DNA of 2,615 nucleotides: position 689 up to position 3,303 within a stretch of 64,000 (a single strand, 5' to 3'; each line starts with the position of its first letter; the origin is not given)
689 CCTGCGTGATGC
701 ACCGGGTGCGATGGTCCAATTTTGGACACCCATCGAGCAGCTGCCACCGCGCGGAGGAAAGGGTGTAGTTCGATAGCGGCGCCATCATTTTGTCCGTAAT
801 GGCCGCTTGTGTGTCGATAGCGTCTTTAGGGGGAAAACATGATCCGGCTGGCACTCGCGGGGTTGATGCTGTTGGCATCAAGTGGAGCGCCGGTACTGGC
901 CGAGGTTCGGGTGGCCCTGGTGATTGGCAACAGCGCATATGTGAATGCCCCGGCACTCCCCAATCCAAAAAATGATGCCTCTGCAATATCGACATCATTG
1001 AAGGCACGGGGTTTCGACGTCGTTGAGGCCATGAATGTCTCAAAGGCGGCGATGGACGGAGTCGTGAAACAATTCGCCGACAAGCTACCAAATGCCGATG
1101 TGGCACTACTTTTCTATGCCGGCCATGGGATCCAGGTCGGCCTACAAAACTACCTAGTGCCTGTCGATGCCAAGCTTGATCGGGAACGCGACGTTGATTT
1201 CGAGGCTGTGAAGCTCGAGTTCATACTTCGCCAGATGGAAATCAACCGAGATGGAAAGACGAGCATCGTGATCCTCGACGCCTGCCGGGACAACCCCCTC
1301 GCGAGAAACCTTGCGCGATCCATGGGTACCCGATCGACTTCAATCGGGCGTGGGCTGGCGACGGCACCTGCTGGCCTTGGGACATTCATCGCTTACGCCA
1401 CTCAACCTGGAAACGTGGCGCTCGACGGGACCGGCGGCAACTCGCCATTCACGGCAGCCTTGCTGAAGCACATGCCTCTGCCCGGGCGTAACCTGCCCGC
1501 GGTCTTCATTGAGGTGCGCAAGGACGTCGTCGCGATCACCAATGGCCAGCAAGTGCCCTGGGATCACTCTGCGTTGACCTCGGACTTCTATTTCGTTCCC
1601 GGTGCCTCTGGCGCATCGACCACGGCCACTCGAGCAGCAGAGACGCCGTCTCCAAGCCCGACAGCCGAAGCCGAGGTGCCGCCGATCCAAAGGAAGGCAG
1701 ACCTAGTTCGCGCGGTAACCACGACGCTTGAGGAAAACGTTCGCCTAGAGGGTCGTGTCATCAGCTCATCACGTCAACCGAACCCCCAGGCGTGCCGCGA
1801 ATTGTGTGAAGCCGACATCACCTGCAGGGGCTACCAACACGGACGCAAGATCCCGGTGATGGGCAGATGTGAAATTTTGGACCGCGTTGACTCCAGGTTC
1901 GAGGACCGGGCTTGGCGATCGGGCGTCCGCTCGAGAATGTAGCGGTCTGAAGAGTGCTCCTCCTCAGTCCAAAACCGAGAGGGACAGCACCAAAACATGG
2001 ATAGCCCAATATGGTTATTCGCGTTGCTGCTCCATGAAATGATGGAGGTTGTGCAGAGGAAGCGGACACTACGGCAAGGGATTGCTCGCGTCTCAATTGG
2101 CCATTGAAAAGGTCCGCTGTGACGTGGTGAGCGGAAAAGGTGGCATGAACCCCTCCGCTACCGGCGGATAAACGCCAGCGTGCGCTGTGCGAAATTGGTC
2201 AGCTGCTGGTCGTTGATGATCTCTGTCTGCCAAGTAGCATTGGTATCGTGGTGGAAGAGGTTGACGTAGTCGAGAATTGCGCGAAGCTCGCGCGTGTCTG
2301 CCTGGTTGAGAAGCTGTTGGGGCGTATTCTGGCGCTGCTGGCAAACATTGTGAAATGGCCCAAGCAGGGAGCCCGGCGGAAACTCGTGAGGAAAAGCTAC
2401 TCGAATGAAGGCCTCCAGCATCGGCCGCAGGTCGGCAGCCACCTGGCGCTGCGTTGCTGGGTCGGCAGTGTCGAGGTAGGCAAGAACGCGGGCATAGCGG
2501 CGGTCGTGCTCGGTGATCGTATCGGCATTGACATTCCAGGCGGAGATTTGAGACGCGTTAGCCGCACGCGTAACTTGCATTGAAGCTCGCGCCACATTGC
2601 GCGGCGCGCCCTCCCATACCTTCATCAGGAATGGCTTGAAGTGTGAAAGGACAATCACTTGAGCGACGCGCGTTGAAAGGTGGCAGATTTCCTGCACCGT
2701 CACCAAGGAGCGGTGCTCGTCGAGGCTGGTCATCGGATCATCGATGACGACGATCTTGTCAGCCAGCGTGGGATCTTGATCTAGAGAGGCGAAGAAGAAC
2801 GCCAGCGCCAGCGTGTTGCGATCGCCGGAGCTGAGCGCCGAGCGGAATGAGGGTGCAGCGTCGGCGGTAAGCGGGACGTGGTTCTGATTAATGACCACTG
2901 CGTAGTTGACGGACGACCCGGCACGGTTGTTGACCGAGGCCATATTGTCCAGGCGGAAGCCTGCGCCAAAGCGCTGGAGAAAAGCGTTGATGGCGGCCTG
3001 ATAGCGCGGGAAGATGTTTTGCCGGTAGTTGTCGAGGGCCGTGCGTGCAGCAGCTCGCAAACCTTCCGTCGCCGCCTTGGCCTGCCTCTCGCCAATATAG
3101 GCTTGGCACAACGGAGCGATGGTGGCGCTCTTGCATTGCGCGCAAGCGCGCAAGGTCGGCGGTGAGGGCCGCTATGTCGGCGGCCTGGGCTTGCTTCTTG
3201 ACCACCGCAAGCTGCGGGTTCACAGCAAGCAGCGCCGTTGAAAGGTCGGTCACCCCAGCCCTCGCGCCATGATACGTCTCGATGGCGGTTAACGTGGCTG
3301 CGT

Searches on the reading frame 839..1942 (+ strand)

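Call 47: search_protein_families(library=pfam, proteins=[window:839-1942:+], max_evalue=0.001)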
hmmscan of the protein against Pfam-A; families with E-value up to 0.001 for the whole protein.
window:839-1942:+ (367 aa): 1 family
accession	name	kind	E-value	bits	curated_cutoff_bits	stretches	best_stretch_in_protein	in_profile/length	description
PF00656.27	Peptidase_C14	-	5.9e-40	137.8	21.4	1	24-251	2-233/233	Caspase domain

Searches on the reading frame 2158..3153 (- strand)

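Call 47: search_protein_families(library=pfam, proteins=[window:2158-3153:-], max_evalue=0.001)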
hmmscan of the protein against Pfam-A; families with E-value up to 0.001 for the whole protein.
window:2158-3153:- (331 aa): 2 families
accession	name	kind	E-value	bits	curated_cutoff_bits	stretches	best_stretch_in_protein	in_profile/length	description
PF13166.12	AAA_13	-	1e-15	58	36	1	102-310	495-694/713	AAA domain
PF02463.25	SMC_N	-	2.1e-05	24.5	40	1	105-179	135-205/220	RecF/RecN/SMC N terminal domain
